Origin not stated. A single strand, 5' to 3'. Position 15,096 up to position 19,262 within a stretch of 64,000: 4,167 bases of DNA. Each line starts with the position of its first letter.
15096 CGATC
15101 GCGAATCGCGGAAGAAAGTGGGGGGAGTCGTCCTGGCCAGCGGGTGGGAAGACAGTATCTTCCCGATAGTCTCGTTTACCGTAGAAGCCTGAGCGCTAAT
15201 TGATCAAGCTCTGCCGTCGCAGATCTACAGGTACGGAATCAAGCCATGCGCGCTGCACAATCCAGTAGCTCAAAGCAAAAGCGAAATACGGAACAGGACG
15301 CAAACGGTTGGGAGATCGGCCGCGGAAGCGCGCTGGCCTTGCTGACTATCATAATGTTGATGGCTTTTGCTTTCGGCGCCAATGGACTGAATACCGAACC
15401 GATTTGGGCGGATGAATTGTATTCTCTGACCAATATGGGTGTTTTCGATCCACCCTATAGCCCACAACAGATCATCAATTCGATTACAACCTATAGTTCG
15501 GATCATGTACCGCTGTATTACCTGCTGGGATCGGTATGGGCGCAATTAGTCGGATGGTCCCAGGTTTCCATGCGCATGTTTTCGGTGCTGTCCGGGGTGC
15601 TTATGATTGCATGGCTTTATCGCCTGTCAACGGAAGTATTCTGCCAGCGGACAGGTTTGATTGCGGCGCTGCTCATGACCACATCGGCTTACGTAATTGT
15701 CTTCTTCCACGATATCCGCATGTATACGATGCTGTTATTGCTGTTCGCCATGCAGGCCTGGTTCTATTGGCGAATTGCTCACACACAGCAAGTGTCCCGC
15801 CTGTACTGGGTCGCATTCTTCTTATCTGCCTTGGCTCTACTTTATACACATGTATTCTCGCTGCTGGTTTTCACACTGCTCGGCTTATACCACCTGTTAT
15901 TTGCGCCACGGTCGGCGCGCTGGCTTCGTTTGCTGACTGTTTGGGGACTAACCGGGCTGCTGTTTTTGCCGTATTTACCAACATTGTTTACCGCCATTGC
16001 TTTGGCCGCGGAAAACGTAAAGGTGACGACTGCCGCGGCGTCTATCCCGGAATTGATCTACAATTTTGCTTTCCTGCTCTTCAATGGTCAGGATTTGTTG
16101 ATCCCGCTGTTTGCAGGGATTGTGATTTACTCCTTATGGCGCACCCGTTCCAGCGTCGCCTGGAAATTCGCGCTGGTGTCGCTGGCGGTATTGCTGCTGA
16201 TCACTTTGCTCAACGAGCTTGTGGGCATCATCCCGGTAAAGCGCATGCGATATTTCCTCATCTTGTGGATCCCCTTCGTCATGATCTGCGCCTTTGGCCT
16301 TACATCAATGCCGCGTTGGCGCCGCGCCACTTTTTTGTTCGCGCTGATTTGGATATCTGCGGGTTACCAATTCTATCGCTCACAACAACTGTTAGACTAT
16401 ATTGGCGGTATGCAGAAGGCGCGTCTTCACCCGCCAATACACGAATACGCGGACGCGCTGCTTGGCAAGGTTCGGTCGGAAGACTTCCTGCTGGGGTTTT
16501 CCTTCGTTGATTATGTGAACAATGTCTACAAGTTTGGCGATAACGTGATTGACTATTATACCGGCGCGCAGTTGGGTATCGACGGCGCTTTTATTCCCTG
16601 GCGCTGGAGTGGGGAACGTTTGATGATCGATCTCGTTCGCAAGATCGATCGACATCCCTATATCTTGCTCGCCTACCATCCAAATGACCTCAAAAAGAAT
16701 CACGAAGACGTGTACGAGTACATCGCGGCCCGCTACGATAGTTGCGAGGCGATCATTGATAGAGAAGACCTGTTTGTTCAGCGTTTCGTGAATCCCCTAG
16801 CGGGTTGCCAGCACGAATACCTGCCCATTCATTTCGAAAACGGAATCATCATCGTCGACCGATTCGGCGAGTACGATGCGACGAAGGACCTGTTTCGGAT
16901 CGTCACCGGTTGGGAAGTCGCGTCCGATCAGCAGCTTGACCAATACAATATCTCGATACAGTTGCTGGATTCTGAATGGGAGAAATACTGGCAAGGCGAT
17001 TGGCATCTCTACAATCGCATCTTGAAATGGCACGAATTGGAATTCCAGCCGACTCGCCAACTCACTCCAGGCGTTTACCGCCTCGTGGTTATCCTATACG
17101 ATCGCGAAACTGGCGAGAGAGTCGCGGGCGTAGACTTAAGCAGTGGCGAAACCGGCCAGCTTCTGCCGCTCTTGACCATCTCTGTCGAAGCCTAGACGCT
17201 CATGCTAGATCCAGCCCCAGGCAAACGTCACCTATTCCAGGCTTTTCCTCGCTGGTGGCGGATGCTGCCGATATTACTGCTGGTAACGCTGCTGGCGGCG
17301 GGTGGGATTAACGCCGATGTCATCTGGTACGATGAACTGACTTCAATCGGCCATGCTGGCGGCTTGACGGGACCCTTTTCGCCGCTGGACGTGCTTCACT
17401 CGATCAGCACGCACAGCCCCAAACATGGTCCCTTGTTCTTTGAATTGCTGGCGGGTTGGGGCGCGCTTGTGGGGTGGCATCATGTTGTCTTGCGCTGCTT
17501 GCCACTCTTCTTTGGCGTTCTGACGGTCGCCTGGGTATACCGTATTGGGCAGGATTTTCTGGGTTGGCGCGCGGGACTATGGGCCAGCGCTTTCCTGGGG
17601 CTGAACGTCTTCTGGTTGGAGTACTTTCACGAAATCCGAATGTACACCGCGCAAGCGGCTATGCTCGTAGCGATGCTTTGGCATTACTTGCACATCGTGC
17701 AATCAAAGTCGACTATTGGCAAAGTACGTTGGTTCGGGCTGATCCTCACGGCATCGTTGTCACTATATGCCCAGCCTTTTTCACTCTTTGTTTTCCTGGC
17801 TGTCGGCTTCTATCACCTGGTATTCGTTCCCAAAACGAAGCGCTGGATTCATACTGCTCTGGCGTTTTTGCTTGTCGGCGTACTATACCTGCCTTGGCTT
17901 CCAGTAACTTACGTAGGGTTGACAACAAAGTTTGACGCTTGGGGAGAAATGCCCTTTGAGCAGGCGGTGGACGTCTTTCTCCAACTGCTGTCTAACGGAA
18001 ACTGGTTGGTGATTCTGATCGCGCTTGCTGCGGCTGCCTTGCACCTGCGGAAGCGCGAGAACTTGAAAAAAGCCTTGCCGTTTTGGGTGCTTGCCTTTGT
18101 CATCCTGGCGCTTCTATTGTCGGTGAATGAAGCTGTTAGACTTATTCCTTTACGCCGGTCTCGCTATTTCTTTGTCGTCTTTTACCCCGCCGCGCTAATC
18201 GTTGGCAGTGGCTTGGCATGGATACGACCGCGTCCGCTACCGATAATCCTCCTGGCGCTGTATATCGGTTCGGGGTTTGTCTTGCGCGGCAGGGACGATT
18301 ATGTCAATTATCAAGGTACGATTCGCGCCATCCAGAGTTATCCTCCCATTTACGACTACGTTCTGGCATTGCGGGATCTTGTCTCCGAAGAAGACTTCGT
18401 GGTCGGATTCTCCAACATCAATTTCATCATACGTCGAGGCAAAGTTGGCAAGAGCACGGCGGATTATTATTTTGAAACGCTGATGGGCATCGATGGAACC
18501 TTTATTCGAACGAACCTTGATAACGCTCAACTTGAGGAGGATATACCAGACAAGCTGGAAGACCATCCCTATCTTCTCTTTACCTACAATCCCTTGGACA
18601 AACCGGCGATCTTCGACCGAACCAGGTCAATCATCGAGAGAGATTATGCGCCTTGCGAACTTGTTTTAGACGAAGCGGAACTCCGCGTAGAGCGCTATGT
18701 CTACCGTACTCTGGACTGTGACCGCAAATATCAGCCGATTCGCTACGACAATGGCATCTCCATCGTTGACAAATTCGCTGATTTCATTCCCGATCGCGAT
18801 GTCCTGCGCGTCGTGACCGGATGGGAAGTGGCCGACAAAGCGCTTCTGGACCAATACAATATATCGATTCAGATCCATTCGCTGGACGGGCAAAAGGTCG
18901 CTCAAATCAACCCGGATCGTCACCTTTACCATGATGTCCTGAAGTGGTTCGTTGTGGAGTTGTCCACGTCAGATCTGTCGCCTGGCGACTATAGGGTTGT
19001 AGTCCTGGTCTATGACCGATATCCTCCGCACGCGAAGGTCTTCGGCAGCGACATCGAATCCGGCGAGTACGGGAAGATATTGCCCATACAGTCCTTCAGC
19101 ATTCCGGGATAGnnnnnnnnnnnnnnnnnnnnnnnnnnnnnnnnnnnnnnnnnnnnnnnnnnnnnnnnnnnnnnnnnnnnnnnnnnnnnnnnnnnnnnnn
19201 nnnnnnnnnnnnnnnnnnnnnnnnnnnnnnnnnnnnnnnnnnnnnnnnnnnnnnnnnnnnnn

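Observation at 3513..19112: Eight tandem GT-C (PMT_2/ArnT-like) membrane glycosyltransferase paralogs, each fused to the same uncharacterised C-terminal domain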

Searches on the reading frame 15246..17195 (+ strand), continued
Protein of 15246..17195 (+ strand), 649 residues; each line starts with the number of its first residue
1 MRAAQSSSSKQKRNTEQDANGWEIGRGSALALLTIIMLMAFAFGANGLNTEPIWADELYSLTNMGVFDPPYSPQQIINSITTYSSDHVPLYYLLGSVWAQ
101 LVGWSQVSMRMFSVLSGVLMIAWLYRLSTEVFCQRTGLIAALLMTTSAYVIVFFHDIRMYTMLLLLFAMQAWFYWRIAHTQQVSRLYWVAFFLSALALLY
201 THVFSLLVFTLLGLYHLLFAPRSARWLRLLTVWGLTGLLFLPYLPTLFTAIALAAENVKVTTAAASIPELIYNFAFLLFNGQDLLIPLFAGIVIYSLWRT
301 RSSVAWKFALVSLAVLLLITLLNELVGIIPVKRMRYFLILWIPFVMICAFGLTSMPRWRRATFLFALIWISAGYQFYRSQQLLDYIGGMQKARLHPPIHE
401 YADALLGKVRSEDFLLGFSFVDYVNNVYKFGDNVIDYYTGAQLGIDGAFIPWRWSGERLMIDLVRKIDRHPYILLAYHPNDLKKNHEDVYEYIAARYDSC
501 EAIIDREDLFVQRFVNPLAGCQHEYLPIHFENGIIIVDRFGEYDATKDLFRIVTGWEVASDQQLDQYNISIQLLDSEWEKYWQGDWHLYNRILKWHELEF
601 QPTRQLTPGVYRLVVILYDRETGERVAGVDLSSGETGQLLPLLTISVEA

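Call 42: find_encoding_contigs(protein=P0061, flank=10000, max_places=2)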
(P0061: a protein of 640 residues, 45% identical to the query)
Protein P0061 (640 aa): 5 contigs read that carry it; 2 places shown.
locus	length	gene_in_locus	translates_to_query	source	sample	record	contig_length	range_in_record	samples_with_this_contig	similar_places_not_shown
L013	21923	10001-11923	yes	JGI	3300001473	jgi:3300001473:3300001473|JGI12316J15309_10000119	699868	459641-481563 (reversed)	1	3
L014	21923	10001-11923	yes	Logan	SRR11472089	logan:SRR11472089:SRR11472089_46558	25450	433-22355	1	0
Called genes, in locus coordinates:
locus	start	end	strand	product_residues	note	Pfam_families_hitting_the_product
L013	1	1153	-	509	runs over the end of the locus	PF02446:Glyco_hydro_77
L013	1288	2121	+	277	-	PF00106:adh_short, PF01370:Epimerase (weak), PF08643:DUF1776, PF08659:KR, PF13460:NAD_binding_10 (faint), PF13561:adh_short_C2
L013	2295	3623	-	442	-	PF00152:tRNA-synt_2 (faint), PF13393:tRNA-synt_His, PF00587:tRNA-synt_2b, PF03129:HGTP_anticodon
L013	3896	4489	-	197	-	PF12867:DinB_2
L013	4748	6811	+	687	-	PF13183:Fer4_8, PF13187:Fer4_9, PF13237:Fer4_10 (weak), PF02754:CCG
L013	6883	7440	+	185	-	PF13302:Acetyltransf_3, PF13420:Acetyltransf_4 (weak), PF00583:Acetyltransf_1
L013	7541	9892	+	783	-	-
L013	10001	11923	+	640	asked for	PF13231:PMT_2 (weak)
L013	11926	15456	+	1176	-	-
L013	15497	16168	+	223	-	-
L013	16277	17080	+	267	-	-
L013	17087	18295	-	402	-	-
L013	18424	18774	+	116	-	-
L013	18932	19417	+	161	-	PF05198:IF3_N, PF00707:IF3_C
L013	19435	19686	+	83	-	PF01632:Ribosomal_L35p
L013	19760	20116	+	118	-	PF00453:Ribosomal_L20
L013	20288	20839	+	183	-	PF00440:TetR_N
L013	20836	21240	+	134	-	-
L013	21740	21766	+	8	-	-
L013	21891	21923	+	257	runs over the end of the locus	PF22435:MRM3-like_sub_bind, PF00588:SpoU_methylase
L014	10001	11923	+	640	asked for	PF13231:PMT_2 (weak)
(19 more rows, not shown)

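Call 54: search_solved_structures(query=A1, max_evalue=10, show_alignments=4)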
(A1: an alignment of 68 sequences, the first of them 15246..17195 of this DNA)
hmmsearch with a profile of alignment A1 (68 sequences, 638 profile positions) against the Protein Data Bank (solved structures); distinct sequences matched with E-value up to 10: 0.
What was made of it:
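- On CAZy GT83 (ArnT): There are no PDB sequence hits, even with a 68-sequence profile at E<=10 (call 54).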

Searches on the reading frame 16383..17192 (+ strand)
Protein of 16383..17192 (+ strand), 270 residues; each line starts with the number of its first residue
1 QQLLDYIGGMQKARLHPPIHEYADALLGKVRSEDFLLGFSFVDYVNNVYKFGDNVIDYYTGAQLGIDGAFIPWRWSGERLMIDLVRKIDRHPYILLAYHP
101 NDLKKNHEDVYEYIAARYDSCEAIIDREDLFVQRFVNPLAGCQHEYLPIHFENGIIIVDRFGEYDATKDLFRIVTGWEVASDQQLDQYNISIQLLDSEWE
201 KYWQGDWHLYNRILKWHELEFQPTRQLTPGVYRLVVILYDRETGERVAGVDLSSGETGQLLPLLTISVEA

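Call 35: search_protein_families(library=pfam, proteins=[window:16383-17192:+], max_evalue=10)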
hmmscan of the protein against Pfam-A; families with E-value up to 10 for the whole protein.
window:16383-17192:+ (270 aa): 1 family
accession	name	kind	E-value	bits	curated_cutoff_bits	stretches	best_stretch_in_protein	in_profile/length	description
PF04187.18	Cofac_haem_bdg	-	0.66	10.4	27.7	1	180-216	51-92/213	Haem-binding uptake, Tiki superfamily, ChaN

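Call 37: predict_structure(alignment_id=A3)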
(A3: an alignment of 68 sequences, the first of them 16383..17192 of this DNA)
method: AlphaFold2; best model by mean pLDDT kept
length: 270 residues; sequences in the alignment: 68
mean_pLDDT: 91.4   pTM: 0.86
mean pLDDT of the five models: 91.4, 90.6, 89.4, 89.3, 89.1
residues with pLDDT >= 90: 215; 70-90: 34; 50-70: 16; < 50: 5
segments of 3 or more residues with pLDDT < 50: 1-3
pLDDT, mean of each block of 10 residues (from residue 1): 53 72 94 93 74 78 92 93 91 97 96 98 96 97 95 97 96 96 95 97 95 89 96 98 98 97 96
secondary structure, 60 per line:
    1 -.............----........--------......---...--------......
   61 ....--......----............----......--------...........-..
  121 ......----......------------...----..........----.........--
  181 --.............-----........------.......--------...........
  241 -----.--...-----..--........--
elements in order: H2-14 H19-26 E35-40 H55-64 E67-72 H77-88 E93-98 H107-117 E119-126 E131-136 E149-151 E156-165 E170-178 H183-187 E188-195 E201-208 E215-221 E230-240 E249-251 E261-268

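Call 39: fold_search(model_id=the predicted structure, library=pdb)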
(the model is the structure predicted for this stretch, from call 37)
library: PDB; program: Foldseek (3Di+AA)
matches with E <= 10: 1587; with E <= 0.001: 29
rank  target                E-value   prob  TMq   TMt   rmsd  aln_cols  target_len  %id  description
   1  8dl0_C                1.7e-05  1.00  0.24  0.18  18.6       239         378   15  CryoEM structure of the nucleotide-free and open channel A.aeolicus WzmWzt transporter (released 2022-09-21)
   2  7k2t_C                4.8e-05  0.99  0.22  0.17  18.6       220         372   13  Mg2+/ATP-bound structure of the full-length WzmWzt O antigen ABC transporter in lipid nanodiscs (released 2021-01-13)
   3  8dne_C                1.2e-04  0.94  0.22  0.17  18.4       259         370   14  CryoEM structure of the A.aeolicus WzmWzt transporter bound to ATP (released 2022-09-21)
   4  4ruw                  1.6e-04  0.99  0.27  0.20  14.9       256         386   11  The crystal structure of endonuclease/exonuclease/phosphatase from Beutenbergia cavernae DSM 12333 (released 2014-12-24)
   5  8dne_A                1.9e-04  0.91  0.22  0.17  21.4       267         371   13  CryoEM structure of the A.aeolicus WzmWzt transporter bound to ATP (released 2022-09-21)
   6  3hn3_D                2.0e-04  1.00  0.21  0.11  10.7       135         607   14  Human beta-glucuronidase at 1.7 A resolution (released 2009-12-01)
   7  8iyk_F                2.1e-04  0.99  0.23  0.09  25.0       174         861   10  Tail tip conformation 1 of phage lambda tail (released 2023-10-18)
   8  3hn3_B                3.1e-04  1.00  0.21  0.11  11.1       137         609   12  Human beta-glucuronidase at 1.7 A resolution (released 2009-12-01)
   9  6cxs_B                3.4e-04  0.99  0.23  0.12  12.1       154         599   14  Crystal Structure of Clostridium perfringens beta-glucuronidase bound with a novel, potent inhibitor 4-(8-(piperazin-1 (released 2019-04-17)
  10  7k2t_A                3.7e-04  0.90  0.23  0.17  21.6       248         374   14  Mg2+/ATP-bound structure of the full-length WzmWzt O antigen ABC transporter in lipid nanodiscs (released 2021-01-13)
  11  6d50_A                3.9e-04  1.00  0.24  0.09  12.9       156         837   11  Bacteroides uniforms beta-glucuronidase 2 bound to D-glucaro-1,5-lactone (released 2018-10-17)
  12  3hn3_A                3.9e-04  0.99  0.21  0.11  10.8       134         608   13  Human beta-glucuronidase at 1.7 A resolution (released 2009-12-01)
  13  4jkm_A                4.9e-04  0.99  0.22  0.11  12.8       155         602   14  Crystal Structure of Clostridium perfringens beta-glucuronidase (released 2014-09-17)
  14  8dku_A                4.9e-04  0.97  0.27  0.20  19.3       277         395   12  CryoEM structure of the A. aeolicus WzmWzt transporter bound to the native O antigen (released 2022-09-21)
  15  3bga_A                5.2e-04  1.00  0.27  0.08   8.7       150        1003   15  Crystal structure of beta-galactosidase from Bacteroides thetaiotaomicron VPI-5482 (released 2007-12-11)
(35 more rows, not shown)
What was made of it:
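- C-terminal module: pLDDT 91, alpha/beta plus beta-sandwich, with weak matches to the Wzt carbohydrate-binding domain (TM 0.47 on the target, E ~1e-3) and to GH2 sandwiches (calls 37, 39). The beta-sandwich matches are weak and generic (call 39). The extra C-terminal beta-sandwich is closest to glycan-binding modules (call 39).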

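Call 40: search_protein_representatives(alignment_id=A4)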
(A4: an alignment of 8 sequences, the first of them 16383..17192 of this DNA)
Query: 8 sequences, 268 profile positions. Proteins with E-value up to 0.001 (for the whole library): 542; up to 1e-10: 180; up to 1e-30: 53. The best 150 are listed.
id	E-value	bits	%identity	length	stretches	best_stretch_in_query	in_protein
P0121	3.0e-117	406.8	-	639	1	2-267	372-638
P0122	3.9e-114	396.5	-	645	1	2-267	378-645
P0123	2.1e-109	381.0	-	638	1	4-267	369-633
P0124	7.7e-109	379.2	-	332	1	3-267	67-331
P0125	1.5e-107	374.9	-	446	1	2-266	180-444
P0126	1.5e-104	365.1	-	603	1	5-267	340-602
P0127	2.2e-100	351.4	-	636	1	2-267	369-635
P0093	7.1e-99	346.5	-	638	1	2-267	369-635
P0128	5.9e-96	336.9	-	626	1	3-266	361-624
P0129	8.9e-96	336.3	-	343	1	14-267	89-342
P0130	9.0e-94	329.8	-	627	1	4-266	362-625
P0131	1.7e-91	322.3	-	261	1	11-267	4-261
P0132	4.4e-91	320.9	-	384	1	3-266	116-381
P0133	5.6e-88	310.8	-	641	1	4-267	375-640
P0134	1.2e-86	306.4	-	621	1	10-267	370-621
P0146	2.0e-70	253.2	-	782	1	23-261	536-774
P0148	9.0e-62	224.8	-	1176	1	22-265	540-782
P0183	2.1e-24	102.3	-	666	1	10-259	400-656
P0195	1.7e-17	79.7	-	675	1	13-252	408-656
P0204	5.7e-17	77.9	-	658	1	17-267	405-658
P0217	7.4e-15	71.0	-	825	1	80-253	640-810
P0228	6.6e-14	67.9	-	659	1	82-259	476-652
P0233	1.0e-13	67.3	-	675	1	16-266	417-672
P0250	1.3e-12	63.7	-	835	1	80-254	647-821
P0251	1.8e-12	63.1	-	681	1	16-265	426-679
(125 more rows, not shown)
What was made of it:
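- It is restricted to this architecture (call 40).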

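Call 46: search_protein_families(library=pfam, proteins=[P0146, P0148, P0183, P0195, P0217, P0250, P0233, P0204, P0228, P0251], max_evalue=0.01)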
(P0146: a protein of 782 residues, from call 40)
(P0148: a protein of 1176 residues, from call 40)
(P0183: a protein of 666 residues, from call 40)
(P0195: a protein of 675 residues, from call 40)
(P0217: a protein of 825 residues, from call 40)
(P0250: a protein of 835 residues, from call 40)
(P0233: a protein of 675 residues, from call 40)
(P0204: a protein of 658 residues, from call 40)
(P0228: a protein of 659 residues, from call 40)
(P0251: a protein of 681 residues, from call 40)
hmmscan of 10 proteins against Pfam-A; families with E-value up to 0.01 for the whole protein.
P0146 (782 aa): 0 families

P0148 (1176 aa): 0 families

P0183 (666 aa): 0 families

P0195 (675 aa): 2 families
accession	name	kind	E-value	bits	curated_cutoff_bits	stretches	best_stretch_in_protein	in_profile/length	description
PF13231.12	PMT_2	-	2.8e-06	28.1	26.1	1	90-223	2-132/160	Dolichyl-phosphate-mannose-protein mannosyltransferase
PF11028.14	TMEM260-like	-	0.0034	17.6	24.2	1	135-216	84-163/179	Protein O-mannosyl-transferase TMEM260-like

P0217 (825 aa): 2 families
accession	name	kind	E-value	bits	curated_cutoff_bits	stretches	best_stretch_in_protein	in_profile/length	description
PF13231.12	PMT_2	-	4.8e-07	30.6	26.1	1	120-244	28-153/160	Dolichyl-phosphate-mannose-protein mannosyltransferase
PF19510.5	DUF6044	-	0.00041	19.3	27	1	106-245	86-222/564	Protein of unknown function (DUF6044)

P0250 (835 aa): 1 family
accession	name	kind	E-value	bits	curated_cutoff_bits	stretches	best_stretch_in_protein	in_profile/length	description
PF13231.12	PMT_2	-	0.0023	18.6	26.1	1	106-237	23-155/160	Dolichyl-phosphate-mannose-protein mannosyltransferase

P0233 (675 aa): 1 family
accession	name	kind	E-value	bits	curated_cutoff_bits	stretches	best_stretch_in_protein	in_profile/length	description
PF13231.12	PMT_2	-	8.1e-11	42.8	26.1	1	77-234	2-158/160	Dolichyl-phosphate-mannose-protein mannosyltransferase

P0204 (658 aa): 1 family
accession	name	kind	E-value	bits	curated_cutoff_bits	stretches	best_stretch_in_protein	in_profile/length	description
PF13231.12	PMT_2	-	0.00017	22.2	26.1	1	81-211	2-131/160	Dolichyl-phosphate-mannose-protein mannosyltransferase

P0228 (659 aa): 1 family
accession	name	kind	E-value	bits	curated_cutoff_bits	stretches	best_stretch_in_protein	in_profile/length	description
PF13231.12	PMT_2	-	6e-07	30.3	26.1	1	73-222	8-152/160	Dolichyl-phosphate-mannose-protein mannosyltransferase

P0251 (681 aa): 1 family
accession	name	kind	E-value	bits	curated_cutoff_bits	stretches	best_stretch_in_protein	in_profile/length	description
PF13231.12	PMT_2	-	7.1e-09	36.5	26.1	1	64-222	2-160/160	Dolichyl-phosphate-mannose-protein mannosyltransferase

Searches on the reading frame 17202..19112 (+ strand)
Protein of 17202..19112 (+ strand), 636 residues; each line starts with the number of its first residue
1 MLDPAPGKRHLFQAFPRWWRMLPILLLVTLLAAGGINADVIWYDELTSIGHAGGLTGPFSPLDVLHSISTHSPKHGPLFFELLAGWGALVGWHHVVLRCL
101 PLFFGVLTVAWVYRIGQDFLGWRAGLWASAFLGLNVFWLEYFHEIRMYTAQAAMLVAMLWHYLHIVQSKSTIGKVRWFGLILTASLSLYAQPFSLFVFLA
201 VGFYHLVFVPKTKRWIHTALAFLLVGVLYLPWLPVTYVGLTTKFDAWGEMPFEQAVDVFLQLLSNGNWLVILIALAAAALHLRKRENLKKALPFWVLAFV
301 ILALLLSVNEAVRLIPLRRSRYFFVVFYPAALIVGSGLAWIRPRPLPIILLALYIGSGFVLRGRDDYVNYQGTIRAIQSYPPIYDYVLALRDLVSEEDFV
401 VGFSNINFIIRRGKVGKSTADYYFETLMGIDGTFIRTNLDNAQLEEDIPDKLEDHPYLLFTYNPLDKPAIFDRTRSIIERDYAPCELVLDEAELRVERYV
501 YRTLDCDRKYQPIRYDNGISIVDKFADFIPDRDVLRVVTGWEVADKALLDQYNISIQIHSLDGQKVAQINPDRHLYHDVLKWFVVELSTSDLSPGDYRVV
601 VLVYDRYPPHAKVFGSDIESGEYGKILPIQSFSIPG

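Call 4: search_protein_families(library=pfam, proteins=[window:17202-19112:+], max_evalue=0.1)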
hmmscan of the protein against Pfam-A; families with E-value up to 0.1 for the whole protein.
window:17202-19112:+ (636 aa): 1 family
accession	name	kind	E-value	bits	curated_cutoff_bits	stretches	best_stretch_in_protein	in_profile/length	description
PF13231.12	PMT_2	-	6e-06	27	26.1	1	74-232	1-154/160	Dolichyl-phosphate-mannose-protein mannosyltransferase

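Call 8: search_protein_families(library=ncbifam, proteins=[window:17202-19112:+], max_evalue=0.01)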
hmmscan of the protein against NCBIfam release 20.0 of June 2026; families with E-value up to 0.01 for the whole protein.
window:17202-19112:+ (636 aa): 0 families
